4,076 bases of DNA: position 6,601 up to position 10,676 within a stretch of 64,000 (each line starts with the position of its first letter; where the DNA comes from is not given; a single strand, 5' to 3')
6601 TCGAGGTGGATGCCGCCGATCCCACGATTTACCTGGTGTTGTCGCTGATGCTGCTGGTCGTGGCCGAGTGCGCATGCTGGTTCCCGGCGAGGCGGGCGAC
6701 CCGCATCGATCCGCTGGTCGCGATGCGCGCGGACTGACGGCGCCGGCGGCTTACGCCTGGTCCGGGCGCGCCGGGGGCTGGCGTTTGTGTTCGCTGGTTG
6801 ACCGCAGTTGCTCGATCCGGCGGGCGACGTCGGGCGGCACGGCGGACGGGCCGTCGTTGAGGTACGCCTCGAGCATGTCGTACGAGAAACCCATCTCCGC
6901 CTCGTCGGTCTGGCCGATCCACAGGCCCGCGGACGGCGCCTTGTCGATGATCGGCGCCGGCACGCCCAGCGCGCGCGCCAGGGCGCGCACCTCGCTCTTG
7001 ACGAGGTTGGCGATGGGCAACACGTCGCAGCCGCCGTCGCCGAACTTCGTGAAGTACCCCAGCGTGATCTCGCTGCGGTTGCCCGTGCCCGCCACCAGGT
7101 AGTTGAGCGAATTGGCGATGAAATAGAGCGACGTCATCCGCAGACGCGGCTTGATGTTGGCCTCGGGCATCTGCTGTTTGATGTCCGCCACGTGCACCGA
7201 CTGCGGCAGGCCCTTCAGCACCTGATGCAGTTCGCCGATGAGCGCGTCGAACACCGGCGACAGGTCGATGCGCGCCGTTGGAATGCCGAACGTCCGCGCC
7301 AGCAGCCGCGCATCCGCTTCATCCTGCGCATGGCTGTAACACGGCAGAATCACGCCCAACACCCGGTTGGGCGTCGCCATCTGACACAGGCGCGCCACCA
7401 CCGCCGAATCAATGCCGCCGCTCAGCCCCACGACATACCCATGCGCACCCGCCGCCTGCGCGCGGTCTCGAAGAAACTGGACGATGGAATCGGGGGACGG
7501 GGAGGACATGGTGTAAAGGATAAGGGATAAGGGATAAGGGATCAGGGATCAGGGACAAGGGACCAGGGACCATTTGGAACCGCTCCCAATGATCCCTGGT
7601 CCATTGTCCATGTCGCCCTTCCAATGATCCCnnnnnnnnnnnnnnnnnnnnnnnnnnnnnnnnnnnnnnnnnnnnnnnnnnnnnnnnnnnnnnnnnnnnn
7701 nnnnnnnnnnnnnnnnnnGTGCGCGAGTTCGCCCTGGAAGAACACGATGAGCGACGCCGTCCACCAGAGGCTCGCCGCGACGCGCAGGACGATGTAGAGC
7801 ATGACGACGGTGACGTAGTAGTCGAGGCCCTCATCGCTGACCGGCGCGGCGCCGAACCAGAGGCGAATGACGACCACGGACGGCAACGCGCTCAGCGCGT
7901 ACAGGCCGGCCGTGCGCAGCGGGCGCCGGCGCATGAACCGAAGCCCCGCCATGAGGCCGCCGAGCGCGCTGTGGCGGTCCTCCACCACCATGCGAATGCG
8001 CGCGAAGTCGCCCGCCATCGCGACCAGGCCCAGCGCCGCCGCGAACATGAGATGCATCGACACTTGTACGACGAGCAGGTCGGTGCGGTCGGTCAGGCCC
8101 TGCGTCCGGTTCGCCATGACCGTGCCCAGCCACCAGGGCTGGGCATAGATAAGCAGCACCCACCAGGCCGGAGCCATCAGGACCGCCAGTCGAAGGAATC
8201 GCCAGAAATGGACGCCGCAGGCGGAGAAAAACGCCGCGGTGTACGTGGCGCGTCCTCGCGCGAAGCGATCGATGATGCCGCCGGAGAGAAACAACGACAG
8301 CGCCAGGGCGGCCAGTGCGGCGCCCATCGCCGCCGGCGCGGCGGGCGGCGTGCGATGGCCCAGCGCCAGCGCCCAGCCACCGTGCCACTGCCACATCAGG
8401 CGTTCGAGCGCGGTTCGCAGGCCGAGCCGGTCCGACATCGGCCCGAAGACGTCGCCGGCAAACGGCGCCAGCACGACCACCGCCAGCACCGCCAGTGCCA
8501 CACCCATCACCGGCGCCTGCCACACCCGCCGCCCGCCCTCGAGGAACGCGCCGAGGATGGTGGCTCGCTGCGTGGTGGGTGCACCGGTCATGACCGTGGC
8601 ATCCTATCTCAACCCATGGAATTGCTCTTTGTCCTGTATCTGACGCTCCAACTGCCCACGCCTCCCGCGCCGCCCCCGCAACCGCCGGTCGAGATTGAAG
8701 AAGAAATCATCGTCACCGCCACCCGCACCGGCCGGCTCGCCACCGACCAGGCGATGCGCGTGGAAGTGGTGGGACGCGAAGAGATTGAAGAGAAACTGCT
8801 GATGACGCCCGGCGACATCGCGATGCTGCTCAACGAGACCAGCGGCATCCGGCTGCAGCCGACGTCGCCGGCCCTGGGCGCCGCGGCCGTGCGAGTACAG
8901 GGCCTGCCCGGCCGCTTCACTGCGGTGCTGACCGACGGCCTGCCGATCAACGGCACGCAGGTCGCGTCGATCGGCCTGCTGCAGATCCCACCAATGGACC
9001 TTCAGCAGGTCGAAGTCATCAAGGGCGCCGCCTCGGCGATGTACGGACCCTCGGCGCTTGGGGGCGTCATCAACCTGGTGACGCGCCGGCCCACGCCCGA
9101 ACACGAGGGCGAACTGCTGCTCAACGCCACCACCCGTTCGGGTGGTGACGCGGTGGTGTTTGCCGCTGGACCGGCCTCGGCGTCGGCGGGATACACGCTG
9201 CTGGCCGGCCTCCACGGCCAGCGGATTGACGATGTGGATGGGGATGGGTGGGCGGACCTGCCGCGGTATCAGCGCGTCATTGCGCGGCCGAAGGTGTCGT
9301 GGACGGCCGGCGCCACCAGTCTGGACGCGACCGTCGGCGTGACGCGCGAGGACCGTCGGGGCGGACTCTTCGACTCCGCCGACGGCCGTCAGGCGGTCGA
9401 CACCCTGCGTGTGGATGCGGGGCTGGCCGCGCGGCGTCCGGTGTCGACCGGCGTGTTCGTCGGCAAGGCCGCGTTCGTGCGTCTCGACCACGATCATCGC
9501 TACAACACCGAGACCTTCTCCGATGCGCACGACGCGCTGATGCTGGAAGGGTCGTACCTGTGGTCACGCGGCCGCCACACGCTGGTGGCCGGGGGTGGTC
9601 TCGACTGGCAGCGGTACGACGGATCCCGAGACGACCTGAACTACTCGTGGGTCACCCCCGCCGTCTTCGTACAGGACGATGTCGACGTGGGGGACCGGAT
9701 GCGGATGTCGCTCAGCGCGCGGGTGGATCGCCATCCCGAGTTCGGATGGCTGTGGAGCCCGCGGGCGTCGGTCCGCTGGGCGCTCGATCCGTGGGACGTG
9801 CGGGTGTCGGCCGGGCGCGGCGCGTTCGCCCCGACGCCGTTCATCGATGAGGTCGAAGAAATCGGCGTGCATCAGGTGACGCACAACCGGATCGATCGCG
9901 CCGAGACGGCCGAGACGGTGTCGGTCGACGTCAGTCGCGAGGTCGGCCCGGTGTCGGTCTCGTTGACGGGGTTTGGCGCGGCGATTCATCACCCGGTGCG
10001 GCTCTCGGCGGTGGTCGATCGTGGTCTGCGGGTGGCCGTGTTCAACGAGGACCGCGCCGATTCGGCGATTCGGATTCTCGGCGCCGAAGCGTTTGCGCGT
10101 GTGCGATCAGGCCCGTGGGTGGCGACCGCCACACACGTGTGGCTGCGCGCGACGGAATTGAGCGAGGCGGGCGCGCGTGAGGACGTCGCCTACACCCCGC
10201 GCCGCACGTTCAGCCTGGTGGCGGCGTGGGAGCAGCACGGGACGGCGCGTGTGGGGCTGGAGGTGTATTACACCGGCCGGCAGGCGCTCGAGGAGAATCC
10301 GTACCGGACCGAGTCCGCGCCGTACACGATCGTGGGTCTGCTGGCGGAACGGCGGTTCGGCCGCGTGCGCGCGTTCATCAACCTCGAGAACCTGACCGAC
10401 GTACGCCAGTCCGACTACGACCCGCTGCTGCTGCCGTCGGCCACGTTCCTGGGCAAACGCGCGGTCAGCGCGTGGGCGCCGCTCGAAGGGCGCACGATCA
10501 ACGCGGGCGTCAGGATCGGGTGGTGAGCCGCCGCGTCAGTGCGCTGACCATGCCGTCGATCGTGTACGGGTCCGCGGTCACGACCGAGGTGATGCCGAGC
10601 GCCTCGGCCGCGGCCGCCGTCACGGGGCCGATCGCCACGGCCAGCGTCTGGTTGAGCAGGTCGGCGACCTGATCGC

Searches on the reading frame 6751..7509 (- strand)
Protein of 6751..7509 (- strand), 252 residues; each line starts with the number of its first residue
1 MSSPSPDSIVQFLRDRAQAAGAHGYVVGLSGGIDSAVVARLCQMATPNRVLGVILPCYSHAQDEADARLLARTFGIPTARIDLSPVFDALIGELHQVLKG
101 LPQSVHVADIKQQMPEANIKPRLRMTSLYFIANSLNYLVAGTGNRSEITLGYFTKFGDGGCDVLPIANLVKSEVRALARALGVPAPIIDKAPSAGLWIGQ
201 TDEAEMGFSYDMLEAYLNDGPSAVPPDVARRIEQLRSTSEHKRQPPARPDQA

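Call 79: search_protein_families(library=pfam, proteins=[window:6751-7509:-])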
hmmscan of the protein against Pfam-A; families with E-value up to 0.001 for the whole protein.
window:6751-7509:- (252 aa): 2 families
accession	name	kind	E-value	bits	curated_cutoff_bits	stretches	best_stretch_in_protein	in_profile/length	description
PF02540.23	NAD_synthase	-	1.2e-71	241.1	21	1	8-246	4-242/242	NAD synthase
PF03054.22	tRNA_Me_trans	-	9.4e-06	25.9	20.6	0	26-83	4-72/202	tRNA methyl transferase HUP domain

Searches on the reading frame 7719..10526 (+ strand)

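Call 79: search_protein_families(library=pfam, proteins=[window:7719-10526:+])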
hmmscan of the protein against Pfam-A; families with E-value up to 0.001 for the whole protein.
window:7719-10526:+ (935 aa): 2 families
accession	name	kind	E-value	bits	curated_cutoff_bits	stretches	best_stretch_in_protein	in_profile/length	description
PF07715.20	Plug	-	1.6e-18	67.6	23.9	1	343-450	4-107/107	TonB-dependent Receptor Plug Domain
PF00593.30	TonB_dep_Rec_b-barrel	-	8.2e-14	52.7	27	1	557-892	55-436/436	TonB dependent receptor-like, beta-barrel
